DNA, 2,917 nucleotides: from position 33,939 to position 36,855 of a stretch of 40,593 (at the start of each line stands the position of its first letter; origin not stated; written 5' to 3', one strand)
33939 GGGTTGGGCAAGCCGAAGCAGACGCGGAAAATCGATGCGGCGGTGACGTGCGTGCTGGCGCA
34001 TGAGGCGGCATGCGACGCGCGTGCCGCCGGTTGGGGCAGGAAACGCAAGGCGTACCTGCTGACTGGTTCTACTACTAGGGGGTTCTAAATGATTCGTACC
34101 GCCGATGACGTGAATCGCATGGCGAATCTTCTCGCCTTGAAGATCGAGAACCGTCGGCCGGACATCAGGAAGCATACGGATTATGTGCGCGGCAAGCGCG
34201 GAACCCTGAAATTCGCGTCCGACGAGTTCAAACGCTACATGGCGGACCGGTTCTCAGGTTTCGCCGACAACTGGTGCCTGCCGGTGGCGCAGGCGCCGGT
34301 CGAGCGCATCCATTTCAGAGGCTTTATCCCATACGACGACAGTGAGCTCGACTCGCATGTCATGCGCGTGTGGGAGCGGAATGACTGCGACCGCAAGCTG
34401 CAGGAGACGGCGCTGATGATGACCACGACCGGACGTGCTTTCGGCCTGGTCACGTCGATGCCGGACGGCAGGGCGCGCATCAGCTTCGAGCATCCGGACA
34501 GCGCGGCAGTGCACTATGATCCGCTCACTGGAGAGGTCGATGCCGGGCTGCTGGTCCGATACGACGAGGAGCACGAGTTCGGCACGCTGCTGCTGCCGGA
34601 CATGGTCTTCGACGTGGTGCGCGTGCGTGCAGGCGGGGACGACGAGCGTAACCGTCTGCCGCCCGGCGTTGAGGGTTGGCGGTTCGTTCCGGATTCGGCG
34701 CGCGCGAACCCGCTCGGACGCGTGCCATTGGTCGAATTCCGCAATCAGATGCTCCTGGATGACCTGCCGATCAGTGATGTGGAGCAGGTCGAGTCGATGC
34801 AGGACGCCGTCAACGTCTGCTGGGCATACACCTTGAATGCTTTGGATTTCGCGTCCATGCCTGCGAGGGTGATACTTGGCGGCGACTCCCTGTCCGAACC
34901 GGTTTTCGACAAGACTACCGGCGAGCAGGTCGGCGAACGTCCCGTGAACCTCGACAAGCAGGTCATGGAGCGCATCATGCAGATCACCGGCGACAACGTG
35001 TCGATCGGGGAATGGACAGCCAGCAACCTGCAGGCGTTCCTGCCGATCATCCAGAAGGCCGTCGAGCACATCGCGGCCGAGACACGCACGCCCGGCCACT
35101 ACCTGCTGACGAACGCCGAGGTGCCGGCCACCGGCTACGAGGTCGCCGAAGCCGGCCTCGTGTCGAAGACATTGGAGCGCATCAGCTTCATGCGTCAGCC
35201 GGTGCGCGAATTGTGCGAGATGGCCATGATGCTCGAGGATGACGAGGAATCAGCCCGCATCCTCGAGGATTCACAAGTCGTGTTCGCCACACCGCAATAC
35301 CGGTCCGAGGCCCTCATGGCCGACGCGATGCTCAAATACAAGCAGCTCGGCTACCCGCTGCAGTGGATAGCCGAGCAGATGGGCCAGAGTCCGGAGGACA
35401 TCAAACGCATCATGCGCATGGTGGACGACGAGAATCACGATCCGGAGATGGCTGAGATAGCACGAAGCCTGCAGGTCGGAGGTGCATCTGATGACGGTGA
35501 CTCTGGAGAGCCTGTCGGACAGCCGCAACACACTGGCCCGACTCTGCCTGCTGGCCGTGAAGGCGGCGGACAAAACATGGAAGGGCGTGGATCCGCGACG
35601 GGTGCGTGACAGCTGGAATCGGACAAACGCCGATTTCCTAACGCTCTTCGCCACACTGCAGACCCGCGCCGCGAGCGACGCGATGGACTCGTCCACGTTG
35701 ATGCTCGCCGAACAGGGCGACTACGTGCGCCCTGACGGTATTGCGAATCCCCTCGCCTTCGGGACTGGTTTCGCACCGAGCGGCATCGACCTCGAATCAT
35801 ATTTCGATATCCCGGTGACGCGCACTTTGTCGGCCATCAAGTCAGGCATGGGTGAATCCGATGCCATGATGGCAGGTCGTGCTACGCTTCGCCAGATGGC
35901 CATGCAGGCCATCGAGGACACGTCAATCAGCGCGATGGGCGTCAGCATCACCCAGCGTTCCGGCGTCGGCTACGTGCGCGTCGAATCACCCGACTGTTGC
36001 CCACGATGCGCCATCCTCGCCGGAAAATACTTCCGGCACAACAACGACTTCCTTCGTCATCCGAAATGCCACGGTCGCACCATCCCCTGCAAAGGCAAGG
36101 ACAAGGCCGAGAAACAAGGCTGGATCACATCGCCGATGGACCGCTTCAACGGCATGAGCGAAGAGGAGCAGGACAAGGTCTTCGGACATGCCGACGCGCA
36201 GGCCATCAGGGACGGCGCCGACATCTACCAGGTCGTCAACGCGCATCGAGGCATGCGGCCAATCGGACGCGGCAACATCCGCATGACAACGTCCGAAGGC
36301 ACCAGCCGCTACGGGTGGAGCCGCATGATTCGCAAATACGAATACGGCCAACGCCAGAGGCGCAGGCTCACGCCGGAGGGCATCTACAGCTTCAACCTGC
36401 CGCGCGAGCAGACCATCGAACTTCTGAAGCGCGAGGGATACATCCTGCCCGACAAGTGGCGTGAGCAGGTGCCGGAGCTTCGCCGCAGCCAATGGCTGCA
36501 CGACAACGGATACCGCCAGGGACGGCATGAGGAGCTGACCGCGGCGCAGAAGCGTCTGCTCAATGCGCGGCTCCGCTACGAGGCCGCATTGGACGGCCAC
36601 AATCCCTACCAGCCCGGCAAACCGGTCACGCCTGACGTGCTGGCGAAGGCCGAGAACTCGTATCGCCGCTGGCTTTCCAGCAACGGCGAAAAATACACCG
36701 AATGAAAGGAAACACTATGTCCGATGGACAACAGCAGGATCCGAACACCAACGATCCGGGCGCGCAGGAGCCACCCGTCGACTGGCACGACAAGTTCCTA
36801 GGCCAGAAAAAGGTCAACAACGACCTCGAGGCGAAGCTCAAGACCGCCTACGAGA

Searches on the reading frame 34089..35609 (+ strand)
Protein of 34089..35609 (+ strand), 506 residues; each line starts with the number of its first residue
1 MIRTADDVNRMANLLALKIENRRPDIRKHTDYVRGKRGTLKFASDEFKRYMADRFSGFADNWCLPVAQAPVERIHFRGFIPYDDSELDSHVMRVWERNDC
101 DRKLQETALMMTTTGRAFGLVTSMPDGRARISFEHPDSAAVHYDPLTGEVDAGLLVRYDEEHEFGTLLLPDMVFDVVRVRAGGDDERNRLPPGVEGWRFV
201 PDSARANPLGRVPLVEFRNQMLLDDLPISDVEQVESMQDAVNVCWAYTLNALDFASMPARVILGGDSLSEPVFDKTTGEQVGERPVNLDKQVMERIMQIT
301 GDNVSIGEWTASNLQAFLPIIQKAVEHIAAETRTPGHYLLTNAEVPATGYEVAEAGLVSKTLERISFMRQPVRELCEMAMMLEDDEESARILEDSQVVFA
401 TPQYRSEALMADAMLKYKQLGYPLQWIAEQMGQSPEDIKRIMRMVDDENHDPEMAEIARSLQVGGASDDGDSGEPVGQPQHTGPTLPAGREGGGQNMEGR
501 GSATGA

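Call 3: search_protein_families(library=pfam, proteins=[window:34089-35609:+], max_evalue=0.1)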
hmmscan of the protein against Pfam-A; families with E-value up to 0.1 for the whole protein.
window:34089-35609:+ (506 aa): 1 family
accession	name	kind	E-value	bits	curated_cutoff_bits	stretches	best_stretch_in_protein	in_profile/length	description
PF05133.19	SPP1_portal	-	1.2e-11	44.7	25.5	1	82-337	68-301/416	Phage portal protein, SPP1 Gp6-like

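Call 4: search_protein_families(library=phrogs, proteins=[window:34089-35609:+], max_evalue=0.01)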
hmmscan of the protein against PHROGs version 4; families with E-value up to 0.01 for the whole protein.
window:34089-35609:+ (506 aa): 2 families
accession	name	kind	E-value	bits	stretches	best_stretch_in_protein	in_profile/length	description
phrog_104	-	head and packaging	8.2e-87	293.1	1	4-495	36-512/550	portal protein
phrog_64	-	head and packaging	1.2e-12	48.1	1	82-272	149-329/547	portal protein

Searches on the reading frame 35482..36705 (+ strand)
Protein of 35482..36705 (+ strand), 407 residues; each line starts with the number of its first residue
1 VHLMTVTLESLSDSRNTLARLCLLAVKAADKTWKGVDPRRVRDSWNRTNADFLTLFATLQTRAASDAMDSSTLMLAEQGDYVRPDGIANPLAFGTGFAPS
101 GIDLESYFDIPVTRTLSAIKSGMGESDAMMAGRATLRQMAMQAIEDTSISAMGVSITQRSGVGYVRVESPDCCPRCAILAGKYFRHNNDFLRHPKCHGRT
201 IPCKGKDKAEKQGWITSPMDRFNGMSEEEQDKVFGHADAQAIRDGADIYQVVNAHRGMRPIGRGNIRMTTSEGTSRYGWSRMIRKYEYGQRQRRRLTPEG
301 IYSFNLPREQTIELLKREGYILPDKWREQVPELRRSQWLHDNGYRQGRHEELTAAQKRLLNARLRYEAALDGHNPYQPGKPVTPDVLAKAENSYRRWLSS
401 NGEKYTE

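Call 3: search_protein_families(library=pfam, proteins=[window:35482-36705:+], max_evalue=0.1)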
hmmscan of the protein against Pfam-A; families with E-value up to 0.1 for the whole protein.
window:35482-36705:+ (407 aa): 1 family
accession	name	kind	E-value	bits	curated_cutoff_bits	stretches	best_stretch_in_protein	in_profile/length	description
PF25310.1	VG15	-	0.0083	16.8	26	0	133-210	117-197/212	VG15 protein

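Call 4: search_protein_families(library=phrogs, proteins=[window:35482-36705:+], max_evalue=0.01)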
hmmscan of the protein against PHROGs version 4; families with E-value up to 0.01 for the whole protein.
window:35482-36705:+ (407 aa): 1 family
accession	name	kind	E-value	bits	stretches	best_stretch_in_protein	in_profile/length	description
phrog_1522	-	head and packaging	1.8e-73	249.6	1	20-403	37-450/591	head maturation protease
